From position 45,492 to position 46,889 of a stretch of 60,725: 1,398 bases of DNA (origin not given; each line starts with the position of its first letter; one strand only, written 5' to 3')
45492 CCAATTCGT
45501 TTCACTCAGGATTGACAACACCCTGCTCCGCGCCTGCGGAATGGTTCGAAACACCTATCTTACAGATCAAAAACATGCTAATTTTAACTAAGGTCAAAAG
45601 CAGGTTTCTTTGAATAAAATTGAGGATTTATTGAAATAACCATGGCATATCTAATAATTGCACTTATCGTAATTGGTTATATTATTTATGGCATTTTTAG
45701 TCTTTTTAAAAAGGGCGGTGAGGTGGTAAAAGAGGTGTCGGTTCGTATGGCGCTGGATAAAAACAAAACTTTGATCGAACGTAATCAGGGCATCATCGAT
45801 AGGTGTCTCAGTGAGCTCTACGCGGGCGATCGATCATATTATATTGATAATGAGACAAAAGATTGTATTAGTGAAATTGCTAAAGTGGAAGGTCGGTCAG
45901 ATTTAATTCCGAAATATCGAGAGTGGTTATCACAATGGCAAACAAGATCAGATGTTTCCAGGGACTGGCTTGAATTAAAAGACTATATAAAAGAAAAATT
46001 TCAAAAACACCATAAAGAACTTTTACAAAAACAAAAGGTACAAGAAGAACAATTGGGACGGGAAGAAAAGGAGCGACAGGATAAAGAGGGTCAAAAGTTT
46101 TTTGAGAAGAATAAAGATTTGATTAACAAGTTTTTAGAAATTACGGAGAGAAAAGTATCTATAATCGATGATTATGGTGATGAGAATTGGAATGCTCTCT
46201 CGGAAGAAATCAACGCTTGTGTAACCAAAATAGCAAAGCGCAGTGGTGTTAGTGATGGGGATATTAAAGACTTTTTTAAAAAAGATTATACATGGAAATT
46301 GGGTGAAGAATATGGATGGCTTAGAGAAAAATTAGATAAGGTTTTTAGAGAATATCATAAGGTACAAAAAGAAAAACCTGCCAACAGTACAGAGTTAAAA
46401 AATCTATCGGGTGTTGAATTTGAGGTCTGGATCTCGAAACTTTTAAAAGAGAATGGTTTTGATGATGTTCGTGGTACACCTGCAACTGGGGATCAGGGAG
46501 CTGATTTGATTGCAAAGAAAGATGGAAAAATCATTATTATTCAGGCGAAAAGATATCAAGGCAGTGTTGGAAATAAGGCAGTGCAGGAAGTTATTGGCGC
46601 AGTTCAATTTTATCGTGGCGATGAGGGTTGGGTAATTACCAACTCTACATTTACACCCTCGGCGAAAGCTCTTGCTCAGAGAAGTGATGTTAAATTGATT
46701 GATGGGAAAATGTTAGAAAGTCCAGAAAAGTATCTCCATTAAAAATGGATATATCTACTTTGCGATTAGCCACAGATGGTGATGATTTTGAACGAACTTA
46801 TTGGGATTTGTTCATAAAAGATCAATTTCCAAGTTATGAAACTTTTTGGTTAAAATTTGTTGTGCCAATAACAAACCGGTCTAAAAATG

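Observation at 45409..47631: Two-gene nuclease-like cassette (membrane-anchored Mrr endonuclease plus Rx4H orphan) bracketed by 122-bp inverted repeats between abcF and obg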

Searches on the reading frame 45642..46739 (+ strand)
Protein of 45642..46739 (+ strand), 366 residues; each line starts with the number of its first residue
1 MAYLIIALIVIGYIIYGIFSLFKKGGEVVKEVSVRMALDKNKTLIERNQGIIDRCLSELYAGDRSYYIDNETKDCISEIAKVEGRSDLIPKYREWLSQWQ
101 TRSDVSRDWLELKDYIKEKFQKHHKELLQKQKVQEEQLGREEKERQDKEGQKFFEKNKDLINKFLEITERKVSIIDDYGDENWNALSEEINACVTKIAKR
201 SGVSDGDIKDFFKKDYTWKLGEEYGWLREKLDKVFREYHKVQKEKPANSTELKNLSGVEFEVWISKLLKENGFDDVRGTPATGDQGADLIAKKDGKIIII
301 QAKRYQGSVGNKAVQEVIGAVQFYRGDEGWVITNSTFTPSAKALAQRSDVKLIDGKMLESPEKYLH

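Call 11: search_protein_families(library=pfam, proteins=[window:45642-46739:+], max_evalue=1)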
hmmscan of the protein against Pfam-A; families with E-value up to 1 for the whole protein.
window:45642-46739:+ (366 aa): 8 families
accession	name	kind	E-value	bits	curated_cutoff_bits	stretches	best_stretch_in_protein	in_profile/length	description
PF04471.18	Mrr_cat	-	1.2e-31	109.6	21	1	252-358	1-111/115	Restriction endonuclease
PF22722.2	NA-iREase1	-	5.7e-13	49.2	27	1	265-351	6-97/106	NACHT-associated inactive Restriction Endonuclease 1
PF13156.12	Mrr_cat_2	-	0.00021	21.6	22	1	281-359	26-111/127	Restriction endonuclease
PF01870.24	Hjc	-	0.026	14.9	21.1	1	264-306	6-50/93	Archaeal holliday junction resolvase (hjc)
PF17770.6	RNase_J_C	-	0.31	12.5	23.8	0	151-199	38-86/102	Ribonuclease J C-terminal domain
PF22838.1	COMMD8_HN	-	0.32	11.9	27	0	107-136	38-67/90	COMMD8, helical N-terminal domain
PF17190.9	RecG_N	-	0.45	11.7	23.1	1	106-139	20-53/89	RecG N-terminal helical domain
PF12347.13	HJURP_C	-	0.57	10.4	22.7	0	221-248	20-45/60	Holliday junction regulator protein family C-terminal repeat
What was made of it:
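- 45642..46742 (+): ORF1, 366 aa. It has an N-terminal TM helix, a long charged helix, a conserved middle domain (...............) and a C-terminal Mrr/MspJI-type PD-(D/E)xK nuclease domain (D288, Q301, K303). Mrr_cat 1.2e-31 (call 11).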

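Call 12: search_protein_families(library=padloc, proteins=[window:45642-46739:+], max_evalue=1)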
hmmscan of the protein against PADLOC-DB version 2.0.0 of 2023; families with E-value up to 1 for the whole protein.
window:45642-46739:+ (366 aa): 9 families
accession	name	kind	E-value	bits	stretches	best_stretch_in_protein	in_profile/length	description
PDLC00631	ZorD1|ZorD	-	1.7e-18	63.9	1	232-359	925-1057/1071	"SWI2/SNF2 helicase, Mrr-like nuclease"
PDLC04819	PDC-S02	-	3.2e-15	54.2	1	251-358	192-302/334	-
PDLC04796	PDC-S02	-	4.9e-15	53.4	1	228-358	218-353/390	-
PDLC04806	PDC-S02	-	2.5e-11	41.4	1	250-358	180-296/324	-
PDLC03657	mREase_IV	-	2.8e-10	38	1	229-358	148-287/317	Type IV methyl-directed restriction enzyme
PDLC03663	mREase_IV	-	3.5e-09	33.9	1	252-358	409-519/544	Type IV methyl-directed restriction enzyme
PDLC04815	PDC-S02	-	3.4e-07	27.9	1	254-349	204-303/346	-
PDLC02416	Aga_REase-TIR-PNTD1-PNTD2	-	0.0058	13.3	1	252-309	5-62/572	Class I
PDLC00502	JetB1|JetB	-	0.007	14.1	1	108-178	5-75/214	DUF4194 domain; MukE-like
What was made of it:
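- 45642..46742 (+): PADLOC hits cover only the nuclease domain of ZorD, PDC-S02 and mREase_IV (call 12).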

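Call 13: search_protein_families(library=ncbifam, proteins=[window:45642-46739:+], max_evalue=1)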
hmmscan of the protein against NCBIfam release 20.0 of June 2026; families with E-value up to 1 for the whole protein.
window:45642-46739:+ (366 aa): 1 family
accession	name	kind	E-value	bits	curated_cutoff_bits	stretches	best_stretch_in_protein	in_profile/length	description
NF053878.1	FATransRegFadRBac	equivalog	0.022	14.5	200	1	191-258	23-86/190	fatty acid metabolism transcriptional regulator FadR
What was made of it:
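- On Mrr-type (type IV) restriction endonuclease: No Pfam or NCBIfam domain in residues 1-250 (calls 11, 13).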

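Call 14: search_protein_families(library=phrogs, proteins=[window:45642-46739:+], max_evalue=1)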
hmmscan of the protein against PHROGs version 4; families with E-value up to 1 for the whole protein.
window:45642-46739:+ (366 aa): 11 families
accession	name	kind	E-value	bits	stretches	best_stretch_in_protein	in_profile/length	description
phrog_19856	-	unknown function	3.9e-13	50.5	1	252-358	68-174/192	-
phrog_17577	-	DNA, RNA and nucleotide metabolism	7.6e-06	26.4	1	249-346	78-176/210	restriction endonuclease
phrog_33422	-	unknown function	2.1e-05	25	1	253-359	109-216/220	-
phrog_244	-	DNA, RNA and nucleotide metabolism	0.00011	23.5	1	257-319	12-77/186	RusA-like Holliday junction resolvase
phrog_6591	-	DNA, RNA and nucleotide metabolism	0.059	14.2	1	256-307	6-59/124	Holliday junction resolvase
phrog_795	-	other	0.064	14.6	1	70-149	26-110/116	partition protein ATPase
phrog_339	-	tail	0.092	11.9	0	181-213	179-211/1123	tail length tape measure protein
phrog_10723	-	unknown function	0.11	13.6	1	4-29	22-46/66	-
phrog_32340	-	unknown function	0.16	12.8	0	190-208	29-47/55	-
phrog_3594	-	unknown function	0.22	12.3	1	180-218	21-58/62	-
phrog_2335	-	tail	0.98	8.2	0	65-236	917-1016/1536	tail length tape measure protein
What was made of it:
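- Tried and rejected: No usable hit (calls 12-14).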

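Call 21: find_homologous_proteins(query=window:45642-46739:+, max_evalue=0.00001)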
Query window:45642-46739:+ (366 aa): 1081 proteins with E <= 0.00001 among 6075 candidates; the best 120 are listed.
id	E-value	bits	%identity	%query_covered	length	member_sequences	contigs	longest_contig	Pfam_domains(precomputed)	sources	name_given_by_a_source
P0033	3.1e-216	735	100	90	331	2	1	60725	PF27734.1,PF22722.3,PF04471.19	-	-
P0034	1.0e-154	533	64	100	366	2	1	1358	PF22722.3,PF04471.19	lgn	-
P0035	5.0e-148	511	64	93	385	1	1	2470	PF22722.3,PF04471.19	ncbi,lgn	-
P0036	1.3e-146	506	66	93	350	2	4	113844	PF22722.3,PF04471.19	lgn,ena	-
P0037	3.0e-145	502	69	89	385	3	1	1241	PF13156.13,PF22722.3,PF04471.19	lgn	-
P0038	1.2e-143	497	67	90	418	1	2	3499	PF22722.3,PF04471.19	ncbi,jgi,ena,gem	-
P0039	6.1e-140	484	59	100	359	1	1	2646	PF22722.3,PF04471.19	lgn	-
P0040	1.4e-135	470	66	88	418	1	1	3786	PF22722.3,PF04471.19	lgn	-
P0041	2.4e-135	469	65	88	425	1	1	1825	PF13156.13,PF22722.3,PF04471.19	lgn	-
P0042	2.1e-134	466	56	100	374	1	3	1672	PF22722.3,PF04471.19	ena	-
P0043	1.2e-133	464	65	88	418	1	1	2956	PF13156.13,PF22722.3,PF04471.19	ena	-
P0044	1.4e-130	454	64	89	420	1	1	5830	PF22722.3,PF04471.19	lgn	-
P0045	8.0e-130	451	57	100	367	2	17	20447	PF13156.13,PF22722.3,PF04471.19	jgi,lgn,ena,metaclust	metaclust:\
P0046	3.6e-128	446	57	98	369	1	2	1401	PF22722.3,PF04471.19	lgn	-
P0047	8.3e-127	441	55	98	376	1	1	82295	PF13156.13,PF22722.3,PF04471.19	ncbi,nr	ncbi:MAG: restriction endonuclease [Candidatus Yanofskybacteria bacterium]|nr:restriction endonuclea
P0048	1.1e-126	441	61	87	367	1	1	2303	PF22722.3,PF04471.19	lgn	-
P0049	6.0e-125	435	55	98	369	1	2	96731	PF13156.13,PF22722.3,PF04471.19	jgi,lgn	jgi:restriction system protein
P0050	1.1e-123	431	61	90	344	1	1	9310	PF22722.3,PF04471.19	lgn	-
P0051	4.4e-123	429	55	98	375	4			PF13156.13,PF22722.3,PF04471.19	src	-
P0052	5.7e-123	429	56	95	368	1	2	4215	PF13156.13,PF22722.3,PF04471.19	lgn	-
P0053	5.8e-122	425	68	77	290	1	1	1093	PF13156.13,PF22722.3,PF04471.19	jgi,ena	-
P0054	2.8e-120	420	60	90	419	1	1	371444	PF22722.3,PF04471.19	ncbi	-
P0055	4.4e-117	409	54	95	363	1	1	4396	PF22722.3,PF04471.19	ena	-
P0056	1.7e-114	401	80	62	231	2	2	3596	PF13156.13,PF22722.3,PF04471.19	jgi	jgi:hypothetical protein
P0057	2.6e-114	400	52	100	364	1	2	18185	PF13156.13,PF22722.3,PF04471.19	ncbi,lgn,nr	ncbi:MAG: restriction endonuclease [Candidatus Omnitrophica bacterium]|nr:restriction endonuclease [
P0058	9.3e-113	395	50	100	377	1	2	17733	PF13156.13,PF22722.3,PF04471.19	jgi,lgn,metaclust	metaclust:\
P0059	9.3e-113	395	51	93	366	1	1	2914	PF22722.3,PF04471.19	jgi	jgi:hypothetical protein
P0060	1.5e-112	394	53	98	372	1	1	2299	PF13156.13,PF22722.3,PF04471.19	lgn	-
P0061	1.3e-111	391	51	98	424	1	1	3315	PF22722.3,PF04471.19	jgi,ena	-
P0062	2.2e-111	391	51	95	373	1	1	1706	PF22722.3,PF04471.19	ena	-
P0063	2.6e-111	390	55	89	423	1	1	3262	PF22722.3,PF04471.19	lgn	-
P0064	2.0e-109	384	53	96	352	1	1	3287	PF13156.13,PF22722.3,PF04471.19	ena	-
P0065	3.2e-108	380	54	90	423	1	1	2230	PF22722.3,PF04471.19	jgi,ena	-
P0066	5.0e-107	376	49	97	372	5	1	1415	PF13156.13,PF22722.3,PF04471.19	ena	-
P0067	9.1e-107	375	51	100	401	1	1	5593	PF13156.13,PF22722.3,PF04471.19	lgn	-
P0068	1.0e-106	375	47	97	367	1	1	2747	PF13156.13,PF22722.3,PF04471.19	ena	-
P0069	2.1e-106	374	53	98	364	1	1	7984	PF13156.13,PF22722.3,PF04471.19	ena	-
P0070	2.6e-106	374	56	87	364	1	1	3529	PF13156.13,PF22722.3,PF04471.19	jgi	jgi:HJR/Mrr/RecB family endonuclease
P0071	2.1e-105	371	49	98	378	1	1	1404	PF22722.3,PF04471.19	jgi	jgi:restriction endonuclease Mrr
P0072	1.0e-104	369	50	91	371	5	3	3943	PF13156.13,PF22722.3,PF04471.19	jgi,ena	jgi:HJR/Mrr/RecB family endonuclease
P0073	6.6e-104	366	53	89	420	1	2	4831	PF13156.13,PF22722.3,PF04471.19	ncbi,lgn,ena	-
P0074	1.5e-103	365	52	89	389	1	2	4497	PF13156.13,PF22722.3,PF04471.19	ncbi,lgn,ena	-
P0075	1.5e-103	365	54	87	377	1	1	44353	PF13156.13,PF22722.3,PF04471.19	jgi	jgi:HJR/Mrr/RecB family endonuclease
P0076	7.8e-103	362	48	97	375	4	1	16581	PF22722.3,PF04471.19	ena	-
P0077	3.4e-102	360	49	98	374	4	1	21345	PF22722.3,PF04471.19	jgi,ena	-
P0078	9.2e-102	359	50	97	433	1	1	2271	PF22722.3,PF04471.19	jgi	jgi:hypothetical protein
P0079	3.3e-101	357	54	82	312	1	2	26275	PF13156.13,PF22722.3,PF04471.19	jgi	jgi:HJR/Mrr/RecB family endonuclease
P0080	1.1e-99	352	48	98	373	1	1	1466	PF13156.13,PF22722.3,PF04471.19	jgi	jgi:Restriction endonuclease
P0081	3.6e-99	350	49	97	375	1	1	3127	PF22722.3,PF04471.19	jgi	jgi:hypothetical protein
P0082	3.7e-99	350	52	87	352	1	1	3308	PF13156.13,PF22722.3,PF04471.19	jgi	jgi:hypothetical protein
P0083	1.4e-98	348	53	86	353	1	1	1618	PF22722.3,PF04471.19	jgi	-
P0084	1.4e-98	348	53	86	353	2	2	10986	PF22722.3,PF04471.19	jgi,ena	jgi:hypothetical protein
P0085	1.8e-98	348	52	82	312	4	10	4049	PF13156.13,PF22722.3,PF04471.19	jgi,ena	-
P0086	2.7e-98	347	53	82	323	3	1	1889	PF13156.13,PF22722.3,PF04471.19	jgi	jgi:hypothetical protein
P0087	4.6e-98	347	52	90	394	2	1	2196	PF22722.3,PF04471.19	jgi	jgi:HJR/Mrr/RecB family endonuclease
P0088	1.1e-97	346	48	98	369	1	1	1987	PF13156.13,PF22722.3,PF04471.19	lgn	-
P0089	2.4e-97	344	46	98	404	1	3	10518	PF22722.3,PF04471.19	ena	-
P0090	5.3e-96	340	67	55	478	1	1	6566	PF13156.13,PF22722.3,PF04471.19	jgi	jgi:Restriction endonuclease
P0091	1.1e-95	339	53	85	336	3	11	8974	PF22722.3,PF04471.19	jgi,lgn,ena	jgi:hypothetical protein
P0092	1.1e-95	339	45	100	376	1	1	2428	PF22722.3,PF04471.19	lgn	-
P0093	3.9e-94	334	53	88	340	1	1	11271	PF13156.13,PF22722.3,PF04471.19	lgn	-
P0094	1.3e-93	332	56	78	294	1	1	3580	PF22722.3,PF04471.19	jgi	jgi:Restriction endonuclease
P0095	1.4e-93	332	48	93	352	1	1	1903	PF22722.3,PF04471.19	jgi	jgi:restriction endonuclease Mrr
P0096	1.0e-91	326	46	99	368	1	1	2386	PF22722.3,PF04471.19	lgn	-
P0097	2.5e-91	325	50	87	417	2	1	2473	PF22722.3,PF04471.19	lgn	-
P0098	4.6e-91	324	56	72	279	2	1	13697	PF22722.3,PF04471.19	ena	-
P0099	4.8e-91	324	50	96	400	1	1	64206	PF22722.3,PF04471.19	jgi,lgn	jgi:restriction endonuclease Mrr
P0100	1.2e-90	322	52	88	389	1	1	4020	PF22722.3,PF04471.19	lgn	-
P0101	2.0e-90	322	47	87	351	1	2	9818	PF22722.3,PF04471.19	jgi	jgi:hypothetical protein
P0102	2.4e-90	321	45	98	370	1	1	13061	PF13156.13,PF22722.3,PF04471.19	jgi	jgi:hypothetical protein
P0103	3.1e-90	321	47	92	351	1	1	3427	PF22722.3,PF04471.19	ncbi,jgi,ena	-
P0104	4.0e-90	321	45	89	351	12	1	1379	PF22722.3,PF04471.19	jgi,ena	-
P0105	7.4e-90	320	47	89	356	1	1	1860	PF22722.3,PF04471.19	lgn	-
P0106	1.4e-89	319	67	60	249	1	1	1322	PF13156.13,PF22722.3,PF04471.19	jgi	-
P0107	4.6e-89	317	47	87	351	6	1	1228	PF22722.3,PF04471.19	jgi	jgi:Restriction endonuclease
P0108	5.3e-89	317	45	99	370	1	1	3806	PF22722.3,PF04471.19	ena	-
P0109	1.8e-88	315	65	60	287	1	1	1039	PF22722.3,PF04471.19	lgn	-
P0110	2.1e-88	315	45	95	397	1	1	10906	PF22722.3,PF04471.19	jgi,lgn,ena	-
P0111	2.2e-88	315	46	89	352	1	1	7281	PF22722.3,PF04471.19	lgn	-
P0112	1.9e-87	312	48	88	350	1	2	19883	PF22722.3,PF04471.19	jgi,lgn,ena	jgi:hypothetical protein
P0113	5.8e-87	310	49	90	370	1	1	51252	PF22722.3,PF04471.19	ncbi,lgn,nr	ncbi:MAG TPA: restriction endonuclease [Patescibacteria group bacterium]|nr:restriction endonuclease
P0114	6.5e-87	310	45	98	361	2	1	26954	PF22722.3,PF04471.19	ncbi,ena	-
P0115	8.5e-87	310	47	90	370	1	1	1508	PF22722.3,PF04471.19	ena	-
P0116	1.5e-86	309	47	81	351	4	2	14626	PF22722.3,PF04471.19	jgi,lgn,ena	jgi:hypothetical protein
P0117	3.2e-86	308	49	88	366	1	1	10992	PF22722.3,PF04471.19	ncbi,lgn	-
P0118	5.6e-86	307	46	85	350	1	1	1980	PF22722.3,PF04471.19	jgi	jgi:hypothetical protein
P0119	7.2e-86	307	48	89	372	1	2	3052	PF22722.3,PF04471.19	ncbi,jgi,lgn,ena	-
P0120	7.7e-86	307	48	87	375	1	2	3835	PF22722.3,PF04471.19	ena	-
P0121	9.4e-86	306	47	89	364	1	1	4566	PF22722.3,PF04471.19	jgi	jgi:Restriction endonuclease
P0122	1.2e-85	306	48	99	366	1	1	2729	PF22722.3,PF04471.19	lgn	-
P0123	1.3e-84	303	45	87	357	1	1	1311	PF22722.3,PF04471.19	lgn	-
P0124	2.3e-84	302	64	67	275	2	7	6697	PF13156.13,PF22722.3,PF04471.19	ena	-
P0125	3.7e-84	301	45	98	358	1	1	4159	PF22722.3,PF04471.19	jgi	jgi:hypothetical protein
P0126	4.1e-84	301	45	98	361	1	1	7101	PF22722.3,PF04471.19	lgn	-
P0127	7.8e-84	300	48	90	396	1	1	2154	PF13156.13,PF22722.3,PF04471.19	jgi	jgi:hypothetical protein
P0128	1.1e-83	300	49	88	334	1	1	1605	PF22722.3,PF04471.19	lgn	-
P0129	1.1e-82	296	46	88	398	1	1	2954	PF22722.3,PF04471.19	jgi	jgi:hypothetical protein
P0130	1.2e-82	296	62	62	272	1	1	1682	PF22722.3,PF04471.19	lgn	-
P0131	2.0e-82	295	46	96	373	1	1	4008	PF22722.3,PF04471.19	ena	-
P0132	2.1e-82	295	45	89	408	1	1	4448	PF22722.3,PF04471.19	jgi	jgi:Restriction endonuclease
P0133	6.4e-82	294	45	88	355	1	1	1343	PF22722.3,PF04471.19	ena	-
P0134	6.6e-82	294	49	81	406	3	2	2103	PF13156.13,PF22722.3,PF04471.19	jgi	jgi:hypothetical protein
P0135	7.3e-82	293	46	97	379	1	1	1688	PF13156.13,PF22722.3,PF04471.19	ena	-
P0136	1.7e-81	292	49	88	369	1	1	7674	PF22722.3,PF04471.19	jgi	jgi:Restriction endonuclease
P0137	1.7e-81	292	44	96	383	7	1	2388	PF22722.3,PF04471.19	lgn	-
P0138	1.9e-81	292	48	88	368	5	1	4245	PF22722.3,PF04471.19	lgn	-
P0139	2.3e-81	292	55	73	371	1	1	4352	PF22722.3,PF04471.19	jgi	jgi:restriction system protein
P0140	2.3e-81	292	48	83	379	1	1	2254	PF22722.3,PF04471.19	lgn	-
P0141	2.8e-81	292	63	62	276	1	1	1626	PF22722.3,PF04471.19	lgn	-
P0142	3.7e-81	291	43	98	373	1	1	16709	PF22722.3,PF04471.19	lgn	-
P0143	5.2e-81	291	48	88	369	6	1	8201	PF22722.3,PF04471.19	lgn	-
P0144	5.6e-81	291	49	87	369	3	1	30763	PF22722.3,PF04471.19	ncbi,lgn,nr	ncbi:restriction endonuclease [Candidatus Nomurabacteria bacterium]|nr:restriction endonuclease [Can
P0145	6.7e-81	290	44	97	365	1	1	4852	PF22722.3,PF04471.19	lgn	-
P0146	7.3e-81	290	45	98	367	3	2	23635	PF22722.3,PF04471.19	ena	-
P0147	1.7e-80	289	48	87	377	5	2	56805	PF22722.3,PF04471.19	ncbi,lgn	-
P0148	2.7e-80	288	45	92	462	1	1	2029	PF22722.3,PF04471.19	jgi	jgi:hypothetical protein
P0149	4.7e-80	287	50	72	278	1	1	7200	PF22722.3,PF04471.19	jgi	jgi:hypothetical protein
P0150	5.4e-80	287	43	98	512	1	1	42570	PF22722.3,PF04471.19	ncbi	-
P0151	8.1e-80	287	45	98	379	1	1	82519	PF13156.13,PF22722.3,PF04471.19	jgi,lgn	jgi:restriction system protein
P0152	1.2e-79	286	44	99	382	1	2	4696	PF22722.3,PF04471.19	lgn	-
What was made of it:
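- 45642..46742 (+): More than 1000 homologues, mostly Patescibacteria (call 21).
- Closest known: Mrr / MspJI-type type IV. Different: The family is large and concentrated in Patescibacteria (call 21).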

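Call 39: find_encoding_contigs(protein=P0036, flank=5000, max_places=2)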
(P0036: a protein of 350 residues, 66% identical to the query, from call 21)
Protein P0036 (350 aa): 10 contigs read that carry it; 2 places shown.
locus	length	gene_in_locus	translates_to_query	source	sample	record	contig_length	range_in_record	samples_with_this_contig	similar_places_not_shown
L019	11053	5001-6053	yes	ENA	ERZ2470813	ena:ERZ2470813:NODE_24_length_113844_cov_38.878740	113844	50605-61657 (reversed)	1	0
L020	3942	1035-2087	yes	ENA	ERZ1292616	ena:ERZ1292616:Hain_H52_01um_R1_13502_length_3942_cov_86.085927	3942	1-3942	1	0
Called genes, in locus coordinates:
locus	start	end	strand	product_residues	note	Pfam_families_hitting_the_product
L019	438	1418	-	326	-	-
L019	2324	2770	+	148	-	PF04011:LemA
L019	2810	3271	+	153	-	PF00293:NUDIX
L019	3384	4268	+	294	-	PF01435:Peptidase_M48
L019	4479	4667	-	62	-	-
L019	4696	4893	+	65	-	PF13560:HTH_31, PF12844:HTH_19, PF13443:HTH_26, PF01381:HTH_3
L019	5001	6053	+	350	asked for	PF04471:Mrr_cat, PF22722:NA-iREase1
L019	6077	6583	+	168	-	-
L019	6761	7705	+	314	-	PF01209:Ubie_methyltran (weak), PF13489:Methyltransf_23, PF05148:Methyltransf_8 (weak), PF13847:Methyltransf_31 (weak), PF08241:Methyltransf_11, PF08242:Methyltransf_12, PF13649:Methyltransf_25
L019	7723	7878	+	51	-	PF01035:DNA_binding_1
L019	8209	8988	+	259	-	PF00459:Inositol_P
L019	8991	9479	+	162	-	PF00383:dCMP_cyt_deam_1, PF14437:MafB19-deam, PF14439:Bd3614-deam (weak)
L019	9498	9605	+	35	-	-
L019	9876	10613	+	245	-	PF01925:TauE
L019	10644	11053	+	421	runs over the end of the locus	PF00675:Peptidase_M16, PF05193:Peptidase_M16_C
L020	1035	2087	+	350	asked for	PF04471:Mrr_cat, PF22722:NA-iREase1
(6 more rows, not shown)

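Call 40: find_encoding_contigs(protein=P0054, flank=5000, max_places=2)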
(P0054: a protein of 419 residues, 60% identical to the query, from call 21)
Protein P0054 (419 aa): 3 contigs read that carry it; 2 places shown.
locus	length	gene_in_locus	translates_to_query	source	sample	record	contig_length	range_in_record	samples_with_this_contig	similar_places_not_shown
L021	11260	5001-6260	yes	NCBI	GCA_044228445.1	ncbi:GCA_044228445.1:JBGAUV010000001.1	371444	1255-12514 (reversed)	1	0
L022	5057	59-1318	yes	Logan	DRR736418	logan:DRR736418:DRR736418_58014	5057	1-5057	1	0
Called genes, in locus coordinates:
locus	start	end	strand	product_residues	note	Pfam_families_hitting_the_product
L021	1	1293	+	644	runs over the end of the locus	PF06480:FtsH_ext (weak), PF00004:AAA, PF17862:AAA_lid_3, PF01434:Peptidase_M41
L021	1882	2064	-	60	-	-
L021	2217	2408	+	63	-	-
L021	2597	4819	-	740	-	PF17191:RecG_wedge, PF01336:tRNA_anti-codon, PF00270:DEAD, PF04851:ResIII (weak), PF00271:Helicase_C, PF19833:RecG_dom3_C (weak)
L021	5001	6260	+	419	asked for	PF04471:Mrr_cat, PF22722:NA-iREase1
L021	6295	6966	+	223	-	-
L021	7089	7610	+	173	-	PF00857:Isochorismatase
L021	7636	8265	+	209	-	-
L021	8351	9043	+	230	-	-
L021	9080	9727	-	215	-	PF00156:Pribosyltran (weak)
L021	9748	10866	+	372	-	PF11104:PilM_2, PF14450:FtsA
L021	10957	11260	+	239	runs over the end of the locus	-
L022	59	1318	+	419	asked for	PF04471:Mrr_cat, PF22722:NA-iREase1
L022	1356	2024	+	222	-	-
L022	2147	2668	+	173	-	PF00857:Isochorismatase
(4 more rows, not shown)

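Call 41: find_encoding_contigs(protein=P0047, flank=5000, max_places=2)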
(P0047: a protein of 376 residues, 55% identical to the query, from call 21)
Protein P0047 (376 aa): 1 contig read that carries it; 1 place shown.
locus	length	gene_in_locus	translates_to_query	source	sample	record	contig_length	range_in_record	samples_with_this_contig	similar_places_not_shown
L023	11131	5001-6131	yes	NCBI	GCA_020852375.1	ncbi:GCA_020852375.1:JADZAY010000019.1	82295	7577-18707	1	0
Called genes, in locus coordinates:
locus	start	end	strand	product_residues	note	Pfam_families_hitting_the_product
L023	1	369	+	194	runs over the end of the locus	PF00990:GGDEF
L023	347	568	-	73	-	-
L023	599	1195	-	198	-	PF00265:TK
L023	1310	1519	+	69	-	-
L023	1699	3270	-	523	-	PF00239:Resolvase, PF07508:Recombinase, PF13408:Zn_ribbon_recom (weak)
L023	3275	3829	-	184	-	-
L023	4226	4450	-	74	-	-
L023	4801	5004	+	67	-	PF12728:HTH_17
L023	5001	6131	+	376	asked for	PF04471:Mrr_cat, PF13156:Mrr_cat_2 (weak), PF22722:NA-iREase1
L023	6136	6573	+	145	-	PF06044:DpnI (weak)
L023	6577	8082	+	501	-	PF18928:DUF5677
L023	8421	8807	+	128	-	-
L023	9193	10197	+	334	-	-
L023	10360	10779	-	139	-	PF01814:Hemerythrin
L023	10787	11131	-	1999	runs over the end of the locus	-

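Call 53: search_solved_structures(query=window:45642-46739:+, max_evalue=0.01, show_alignments=2)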
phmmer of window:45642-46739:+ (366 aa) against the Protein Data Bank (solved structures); distinct sequences matched with E-value up to 0.01: 0.

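Call 82: search_protein_families(library=pfam, proteins=[L021:6295-6963:+, L019:6077-6580:+], max_evalue=0.01)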
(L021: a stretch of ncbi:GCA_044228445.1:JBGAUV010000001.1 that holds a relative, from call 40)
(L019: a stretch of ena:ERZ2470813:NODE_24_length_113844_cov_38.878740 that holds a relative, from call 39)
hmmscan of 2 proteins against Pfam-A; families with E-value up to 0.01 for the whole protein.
L021:6295-6963:+ (223 aa): 0 families

L019:6077-6580:+ (168 aa): 1 family
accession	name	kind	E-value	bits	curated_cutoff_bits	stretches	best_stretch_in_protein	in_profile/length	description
PF07667.16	DUF1600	-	0.0009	19.8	25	1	78-126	14-62/112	Protein of unknown function (DUF1600)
